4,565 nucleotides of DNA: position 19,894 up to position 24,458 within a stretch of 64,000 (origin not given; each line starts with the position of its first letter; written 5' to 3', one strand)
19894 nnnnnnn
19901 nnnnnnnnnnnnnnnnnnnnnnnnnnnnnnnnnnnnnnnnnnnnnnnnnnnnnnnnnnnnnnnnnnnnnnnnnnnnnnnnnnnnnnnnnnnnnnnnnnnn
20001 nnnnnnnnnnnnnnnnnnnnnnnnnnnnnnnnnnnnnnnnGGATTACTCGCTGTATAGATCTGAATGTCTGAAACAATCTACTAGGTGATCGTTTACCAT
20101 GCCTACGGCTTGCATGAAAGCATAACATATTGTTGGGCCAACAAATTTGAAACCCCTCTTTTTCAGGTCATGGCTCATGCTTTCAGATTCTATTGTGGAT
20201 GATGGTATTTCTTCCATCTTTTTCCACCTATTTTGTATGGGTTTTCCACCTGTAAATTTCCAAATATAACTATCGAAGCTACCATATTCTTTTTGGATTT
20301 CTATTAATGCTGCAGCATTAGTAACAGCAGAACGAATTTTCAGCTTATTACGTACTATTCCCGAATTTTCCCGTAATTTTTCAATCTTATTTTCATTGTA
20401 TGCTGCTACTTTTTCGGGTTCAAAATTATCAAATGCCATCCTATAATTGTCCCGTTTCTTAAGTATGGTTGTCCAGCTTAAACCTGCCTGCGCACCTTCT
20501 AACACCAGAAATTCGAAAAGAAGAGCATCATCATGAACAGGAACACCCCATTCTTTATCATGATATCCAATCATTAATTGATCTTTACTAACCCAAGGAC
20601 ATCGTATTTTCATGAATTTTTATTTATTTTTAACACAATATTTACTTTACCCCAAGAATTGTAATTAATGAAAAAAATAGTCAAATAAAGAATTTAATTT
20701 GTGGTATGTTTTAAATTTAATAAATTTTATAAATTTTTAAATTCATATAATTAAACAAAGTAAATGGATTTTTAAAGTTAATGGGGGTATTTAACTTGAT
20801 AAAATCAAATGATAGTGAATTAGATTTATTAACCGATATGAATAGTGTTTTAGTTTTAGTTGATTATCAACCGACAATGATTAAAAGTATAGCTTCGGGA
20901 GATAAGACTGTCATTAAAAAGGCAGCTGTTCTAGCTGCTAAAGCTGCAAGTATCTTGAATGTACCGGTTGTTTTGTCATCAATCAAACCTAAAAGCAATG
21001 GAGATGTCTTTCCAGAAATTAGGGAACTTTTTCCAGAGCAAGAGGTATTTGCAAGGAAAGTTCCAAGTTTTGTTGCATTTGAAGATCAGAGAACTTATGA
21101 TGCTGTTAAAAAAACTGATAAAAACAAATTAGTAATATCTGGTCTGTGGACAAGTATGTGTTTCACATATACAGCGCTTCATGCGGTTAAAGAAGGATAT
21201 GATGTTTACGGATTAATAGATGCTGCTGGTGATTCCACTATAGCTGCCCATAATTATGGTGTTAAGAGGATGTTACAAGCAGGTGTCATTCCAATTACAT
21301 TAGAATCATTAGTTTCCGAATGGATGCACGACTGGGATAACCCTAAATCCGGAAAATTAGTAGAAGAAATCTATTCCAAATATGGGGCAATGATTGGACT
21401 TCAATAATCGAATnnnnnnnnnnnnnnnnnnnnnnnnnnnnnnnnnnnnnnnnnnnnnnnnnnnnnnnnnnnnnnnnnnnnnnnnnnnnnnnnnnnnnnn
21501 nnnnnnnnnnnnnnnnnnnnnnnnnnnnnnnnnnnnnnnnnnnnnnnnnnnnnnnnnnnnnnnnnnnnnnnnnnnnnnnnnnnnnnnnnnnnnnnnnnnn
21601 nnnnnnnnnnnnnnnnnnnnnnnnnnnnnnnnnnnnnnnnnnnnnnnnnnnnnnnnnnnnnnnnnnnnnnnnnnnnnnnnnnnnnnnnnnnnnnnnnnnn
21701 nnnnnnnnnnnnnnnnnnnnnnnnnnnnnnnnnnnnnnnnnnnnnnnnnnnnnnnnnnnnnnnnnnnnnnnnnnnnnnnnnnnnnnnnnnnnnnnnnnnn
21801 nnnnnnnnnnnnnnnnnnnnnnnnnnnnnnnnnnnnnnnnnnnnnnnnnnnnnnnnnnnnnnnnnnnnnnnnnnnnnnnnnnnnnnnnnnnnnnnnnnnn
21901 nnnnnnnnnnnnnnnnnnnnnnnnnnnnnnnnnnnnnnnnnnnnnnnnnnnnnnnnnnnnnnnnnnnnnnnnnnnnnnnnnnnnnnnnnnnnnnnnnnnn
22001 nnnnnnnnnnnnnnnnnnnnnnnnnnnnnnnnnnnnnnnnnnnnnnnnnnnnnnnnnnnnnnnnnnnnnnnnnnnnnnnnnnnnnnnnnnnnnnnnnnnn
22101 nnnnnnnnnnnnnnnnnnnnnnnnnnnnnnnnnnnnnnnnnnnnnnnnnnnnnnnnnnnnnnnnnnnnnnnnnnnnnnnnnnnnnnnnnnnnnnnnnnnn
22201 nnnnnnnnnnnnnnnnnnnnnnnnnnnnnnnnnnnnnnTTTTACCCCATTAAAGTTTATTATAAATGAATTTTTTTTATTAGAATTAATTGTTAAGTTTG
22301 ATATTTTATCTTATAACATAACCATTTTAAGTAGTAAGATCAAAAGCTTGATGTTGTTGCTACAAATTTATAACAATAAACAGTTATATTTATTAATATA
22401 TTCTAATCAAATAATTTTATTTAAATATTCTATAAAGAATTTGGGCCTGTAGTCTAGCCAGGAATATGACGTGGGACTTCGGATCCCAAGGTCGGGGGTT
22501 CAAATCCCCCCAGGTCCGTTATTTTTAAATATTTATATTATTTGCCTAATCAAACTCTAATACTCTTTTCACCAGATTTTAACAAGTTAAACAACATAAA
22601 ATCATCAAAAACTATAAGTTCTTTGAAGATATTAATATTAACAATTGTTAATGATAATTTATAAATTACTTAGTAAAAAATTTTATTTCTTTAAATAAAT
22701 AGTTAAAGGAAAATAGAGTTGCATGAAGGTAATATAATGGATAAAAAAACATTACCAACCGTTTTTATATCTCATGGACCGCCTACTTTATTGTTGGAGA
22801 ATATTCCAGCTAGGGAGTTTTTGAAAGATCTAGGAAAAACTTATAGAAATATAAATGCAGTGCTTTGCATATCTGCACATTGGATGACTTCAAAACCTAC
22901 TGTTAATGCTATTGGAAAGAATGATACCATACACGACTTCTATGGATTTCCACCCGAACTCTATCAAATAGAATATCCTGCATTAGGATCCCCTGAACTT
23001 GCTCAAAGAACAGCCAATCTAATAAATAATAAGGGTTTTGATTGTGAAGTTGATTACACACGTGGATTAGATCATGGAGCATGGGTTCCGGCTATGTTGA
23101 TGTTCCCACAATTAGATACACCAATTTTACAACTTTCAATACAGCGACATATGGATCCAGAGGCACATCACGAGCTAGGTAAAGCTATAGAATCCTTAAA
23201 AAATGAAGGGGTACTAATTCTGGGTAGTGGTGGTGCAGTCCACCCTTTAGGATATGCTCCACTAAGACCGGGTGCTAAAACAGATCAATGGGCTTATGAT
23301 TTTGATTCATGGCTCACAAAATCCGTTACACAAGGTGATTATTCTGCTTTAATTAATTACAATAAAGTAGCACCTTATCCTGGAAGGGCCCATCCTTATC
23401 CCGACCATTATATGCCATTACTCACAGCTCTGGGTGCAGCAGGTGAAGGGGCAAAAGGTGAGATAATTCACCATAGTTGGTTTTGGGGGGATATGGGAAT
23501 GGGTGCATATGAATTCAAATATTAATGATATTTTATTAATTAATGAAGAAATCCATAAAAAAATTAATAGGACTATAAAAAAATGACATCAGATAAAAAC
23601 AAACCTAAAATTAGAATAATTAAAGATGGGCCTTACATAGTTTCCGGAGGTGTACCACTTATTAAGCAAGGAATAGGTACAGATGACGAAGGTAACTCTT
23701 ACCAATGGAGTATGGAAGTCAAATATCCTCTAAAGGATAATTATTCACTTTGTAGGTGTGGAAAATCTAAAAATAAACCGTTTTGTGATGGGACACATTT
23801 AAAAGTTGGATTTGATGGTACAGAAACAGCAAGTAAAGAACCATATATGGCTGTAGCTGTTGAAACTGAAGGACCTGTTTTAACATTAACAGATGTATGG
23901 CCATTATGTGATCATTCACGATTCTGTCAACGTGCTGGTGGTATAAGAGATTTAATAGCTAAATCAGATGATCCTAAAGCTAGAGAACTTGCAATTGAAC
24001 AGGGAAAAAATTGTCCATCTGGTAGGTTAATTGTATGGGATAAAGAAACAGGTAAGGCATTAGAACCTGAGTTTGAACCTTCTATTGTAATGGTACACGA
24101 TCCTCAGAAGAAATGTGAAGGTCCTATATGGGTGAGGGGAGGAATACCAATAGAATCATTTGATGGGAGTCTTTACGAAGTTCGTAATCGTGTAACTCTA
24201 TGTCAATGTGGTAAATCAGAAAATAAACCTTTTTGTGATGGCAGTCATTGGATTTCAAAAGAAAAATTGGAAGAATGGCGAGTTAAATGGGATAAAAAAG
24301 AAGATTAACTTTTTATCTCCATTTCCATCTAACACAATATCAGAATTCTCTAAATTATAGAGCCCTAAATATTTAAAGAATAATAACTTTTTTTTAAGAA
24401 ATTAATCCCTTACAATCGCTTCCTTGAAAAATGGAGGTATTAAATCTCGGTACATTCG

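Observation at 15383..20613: Co-oriented base-excision-repair cluster with three unexplained genes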

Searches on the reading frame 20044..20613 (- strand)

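Call 3: search_protein_families(library=pfam, proteins=[window:20044-20613:-], max_evalue=0.1)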
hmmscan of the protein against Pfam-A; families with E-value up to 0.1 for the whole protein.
window:20044-20613:- (189 aa): 1 family
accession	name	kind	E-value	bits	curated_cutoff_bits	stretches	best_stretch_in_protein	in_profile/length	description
PF03352.18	Adenine_glyco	-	7.8e-85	283.6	25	1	7-183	1-177/177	Methyladenine glycosylase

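Call 4: search_protein_families(library=ncbifam, proteins=[window:20044-20613:-], max_evalue=0.1)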
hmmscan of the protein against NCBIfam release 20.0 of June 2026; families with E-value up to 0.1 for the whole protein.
window:20044-20613:- (189 aa): 2 families
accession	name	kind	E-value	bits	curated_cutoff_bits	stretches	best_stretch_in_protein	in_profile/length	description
TIGR00624.1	tag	subfamily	4.7e-70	234.9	232.5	1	4-182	2-178/179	DNA-3-methyladenine glycosylase I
NF007678.0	PRK10353.1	equivalog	1e-67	227.3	349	1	4-184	3-183/189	DNA-3-methyladenine glycosylase I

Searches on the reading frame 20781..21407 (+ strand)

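Call 3: search_protein_families(library=pfam, proteins=[window:20781-21407:+], max_evalue=0.1)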
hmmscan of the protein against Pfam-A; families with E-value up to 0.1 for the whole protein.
window:20781-21407:+ (208 aa): 1 family
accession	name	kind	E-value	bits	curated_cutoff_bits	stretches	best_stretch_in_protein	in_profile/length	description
PF00857.26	Isochorismatase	-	9.2e-22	78.4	27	1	22-175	1-174/175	Isochorismatase domain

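Call 4: search_protein_families(library=ncbifam, proteins=[window:20781-21407:+], max_evalue=0.1)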
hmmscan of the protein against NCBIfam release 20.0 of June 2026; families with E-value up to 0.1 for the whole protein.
window:20781-21407:+ (208 aa): 3 families
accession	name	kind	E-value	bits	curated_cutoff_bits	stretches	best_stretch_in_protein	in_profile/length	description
NF041461.1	C_hydro_YcaC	equivalog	2e-27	96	310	1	19-204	7-194/201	isochorismate family cysteine hydrolase YcaC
NF008623.0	PRK11609.1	equivalog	0.00014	21.8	174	1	107-177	136-208/213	bifunctional nicotinamidase/pyrazinamidase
NF050097.1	BiurAmidohydBiuH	equivalog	0.012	15.1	370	1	107-170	144-208/221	biuret amidohydrolase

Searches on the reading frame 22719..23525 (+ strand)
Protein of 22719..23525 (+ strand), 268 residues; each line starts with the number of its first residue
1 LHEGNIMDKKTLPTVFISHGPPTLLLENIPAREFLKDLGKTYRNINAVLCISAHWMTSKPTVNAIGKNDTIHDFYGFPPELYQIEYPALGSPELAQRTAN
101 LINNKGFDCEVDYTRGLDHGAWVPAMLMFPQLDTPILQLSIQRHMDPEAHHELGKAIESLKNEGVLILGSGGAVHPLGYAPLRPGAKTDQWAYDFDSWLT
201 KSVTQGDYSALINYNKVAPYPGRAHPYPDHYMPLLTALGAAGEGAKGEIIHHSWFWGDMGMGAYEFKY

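Call 63: search_protein_families(library=pfam, proteins=[window:22719-23525:+], max_evalue=0.001)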
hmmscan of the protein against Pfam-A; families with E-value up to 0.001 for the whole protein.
window:22719-23525:+ (268 aa): 1 family
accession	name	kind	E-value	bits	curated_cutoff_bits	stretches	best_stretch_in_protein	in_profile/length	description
PF02900.23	LigB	-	8.7e-37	127.1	26.3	1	14-260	2-262/269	Catalytic LigB subunit of aromatic ring-opening dioxygenase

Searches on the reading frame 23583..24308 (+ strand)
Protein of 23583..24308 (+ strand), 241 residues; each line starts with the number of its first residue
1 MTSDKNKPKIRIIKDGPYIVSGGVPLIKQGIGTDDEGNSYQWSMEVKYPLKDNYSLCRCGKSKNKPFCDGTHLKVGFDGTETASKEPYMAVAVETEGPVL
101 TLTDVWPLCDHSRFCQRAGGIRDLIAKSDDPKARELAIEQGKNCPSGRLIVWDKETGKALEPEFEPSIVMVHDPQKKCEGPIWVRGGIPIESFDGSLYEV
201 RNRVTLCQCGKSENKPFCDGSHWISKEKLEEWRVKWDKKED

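Call 63: search_protein_families(library=pfam, proteins=[window:23583-24308:+], max_evalue=0.001)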
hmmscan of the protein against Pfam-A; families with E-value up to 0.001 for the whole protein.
window:23583-24308:+ (241 aa): 2 families
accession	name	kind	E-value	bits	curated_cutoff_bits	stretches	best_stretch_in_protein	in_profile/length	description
PF09360.15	zf-CDGSH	-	7.3e-39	132.2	29.5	2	15-72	1-47/48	Iron-binding zinc finger CDGSH type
PF06902.16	Fer4_19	-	9.8e-11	42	24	1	97-154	3-64/64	Divergent 4Fe-4S mono-cluster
